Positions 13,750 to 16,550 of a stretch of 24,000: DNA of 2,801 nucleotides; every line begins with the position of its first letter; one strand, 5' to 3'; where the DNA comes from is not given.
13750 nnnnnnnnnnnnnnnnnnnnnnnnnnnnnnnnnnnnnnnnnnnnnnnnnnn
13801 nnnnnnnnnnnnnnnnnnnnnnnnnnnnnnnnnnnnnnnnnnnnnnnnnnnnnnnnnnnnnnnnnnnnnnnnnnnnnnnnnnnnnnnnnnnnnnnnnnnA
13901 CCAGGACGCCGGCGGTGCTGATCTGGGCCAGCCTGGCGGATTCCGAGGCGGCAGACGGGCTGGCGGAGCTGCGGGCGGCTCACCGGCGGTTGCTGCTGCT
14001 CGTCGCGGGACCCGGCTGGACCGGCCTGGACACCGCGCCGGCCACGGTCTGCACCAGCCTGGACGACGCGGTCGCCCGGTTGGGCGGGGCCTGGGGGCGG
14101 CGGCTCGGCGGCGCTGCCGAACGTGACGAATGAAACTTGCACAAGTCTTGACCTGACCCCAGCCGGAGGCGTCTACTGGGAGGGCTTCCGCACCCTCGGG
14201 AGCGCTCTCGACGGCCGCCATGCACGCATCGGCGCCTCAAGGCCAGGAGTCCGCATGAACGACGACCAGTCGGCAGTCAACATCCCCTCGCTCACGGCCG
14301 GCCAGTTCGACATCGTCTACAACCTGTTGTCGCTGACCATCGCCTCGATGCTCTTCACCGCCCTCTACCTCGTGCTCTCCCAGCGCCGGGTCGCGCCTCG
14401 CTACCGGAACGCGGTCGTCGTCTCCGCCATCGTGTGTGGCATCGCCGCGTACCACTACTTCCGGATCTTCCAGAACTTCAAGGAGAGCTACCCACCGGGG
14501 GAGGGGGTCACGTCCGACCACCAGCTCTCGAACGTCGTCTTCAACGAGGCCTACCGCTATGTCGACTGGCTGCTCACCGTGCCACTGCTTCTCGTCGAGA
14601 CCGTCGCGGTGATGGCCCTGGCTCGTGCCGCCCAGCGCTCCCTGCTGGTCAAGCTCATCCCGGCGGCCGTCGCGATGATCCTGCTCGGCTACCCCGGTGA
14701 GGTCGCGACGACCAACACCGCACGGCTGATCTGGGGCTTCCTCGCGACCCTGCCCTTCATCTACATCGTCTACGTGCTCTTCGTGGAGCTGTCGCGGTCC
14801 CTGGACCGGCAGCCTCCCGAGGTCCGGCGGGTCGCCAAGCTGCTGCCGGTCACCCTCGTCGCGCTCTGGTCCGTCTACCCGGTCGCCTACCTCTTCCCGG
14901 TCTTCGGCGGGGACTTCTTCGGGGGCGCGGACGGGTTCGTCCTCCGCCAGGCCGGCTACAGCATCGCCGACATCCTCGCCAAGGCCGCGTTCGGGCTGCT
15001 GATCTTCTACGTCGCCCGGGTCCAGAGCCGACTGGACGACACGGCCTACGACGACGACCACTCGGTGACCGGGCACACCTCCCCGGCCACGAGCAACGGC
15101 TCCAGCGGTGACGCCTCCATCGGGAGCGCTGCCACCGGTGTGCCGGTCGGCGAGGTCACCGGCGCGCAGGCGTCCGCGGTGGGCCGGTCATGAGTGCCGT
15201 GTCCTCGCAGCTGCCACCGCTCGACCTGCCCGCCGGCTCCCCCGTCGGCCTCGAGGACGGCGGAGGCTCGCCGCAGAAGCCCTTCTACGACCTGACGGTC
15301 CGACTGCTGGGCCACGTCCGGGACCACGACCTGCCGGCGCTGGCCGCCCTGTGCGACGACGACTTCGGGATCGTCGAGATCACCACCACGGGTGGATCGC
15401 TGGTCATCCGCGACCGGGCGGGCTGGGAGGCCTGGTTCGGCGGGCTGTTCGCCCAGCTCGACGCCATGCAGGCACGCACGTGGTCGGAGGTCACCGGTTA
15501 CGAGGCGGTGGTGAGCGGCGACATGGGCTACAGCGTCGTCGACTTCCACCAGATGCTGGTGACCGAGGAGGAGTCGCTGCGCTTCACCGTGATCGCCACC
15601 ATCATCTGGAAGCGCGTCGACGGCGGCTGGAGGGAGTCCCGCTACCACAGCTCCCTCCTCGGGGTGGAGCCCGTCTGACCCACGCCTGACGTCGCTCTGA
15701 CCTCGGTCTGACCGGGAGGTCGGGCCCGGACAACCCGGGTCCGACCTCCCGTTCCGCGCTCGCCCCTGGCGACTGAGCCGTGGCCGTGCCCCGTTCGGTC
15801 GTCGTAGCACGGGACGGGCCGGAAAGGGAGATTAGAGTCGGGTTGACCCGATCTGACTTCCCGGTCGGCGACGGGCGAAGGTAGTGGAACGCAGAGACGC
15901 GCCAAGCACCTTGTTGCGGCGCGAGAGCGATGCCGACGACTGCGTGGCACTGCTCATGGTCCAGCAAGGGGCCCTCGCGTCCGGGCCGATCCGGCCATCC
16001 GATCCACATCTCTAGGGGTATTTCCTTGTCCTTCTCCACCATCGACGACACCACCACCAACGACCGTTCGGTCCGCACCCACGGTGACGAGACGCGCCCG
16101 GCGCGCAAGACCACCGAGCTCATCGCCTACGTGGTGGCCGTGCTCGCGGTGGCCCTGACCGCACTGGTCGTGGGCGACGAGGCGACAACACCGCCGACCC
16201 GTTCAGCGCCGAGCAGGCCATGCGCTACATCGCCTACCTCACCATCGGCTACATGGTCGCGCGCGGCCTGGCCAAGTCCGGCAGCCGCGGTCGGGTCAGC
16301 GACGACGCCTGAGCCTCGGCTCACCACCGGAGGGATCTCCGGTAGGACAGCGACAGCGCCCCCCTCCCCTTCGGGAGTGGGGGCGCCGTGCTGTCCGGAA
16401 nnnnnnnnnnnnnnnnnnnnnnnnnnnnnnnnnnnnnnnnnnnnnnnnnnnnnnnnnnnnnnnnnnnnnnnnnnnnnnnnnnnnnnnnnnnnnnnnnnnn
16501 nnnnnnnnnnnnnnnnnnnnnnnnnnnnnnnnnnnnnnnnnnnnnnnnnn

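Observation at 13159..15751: Three-gene light module: CarH/LitR-type B12 regulator, then DTE proton-pump rhodopsin, then overlapping NTF2-like gene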

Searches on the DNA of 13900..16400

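Call 60: search_rna_families(source=window, start=13900, end=16400, threshold=evalue, max_evalue=1)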
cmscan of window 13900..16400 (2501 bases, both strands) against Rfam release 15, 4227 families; matches with E-value up to 1: 1.
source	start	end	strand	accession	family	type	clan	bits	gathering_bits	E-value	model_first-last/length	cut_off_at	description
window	15420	15459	+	RF02915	DUF3800-VI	Cis-reg;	-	20.2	35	0.74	1-52/52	no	DUF3800-VI RNA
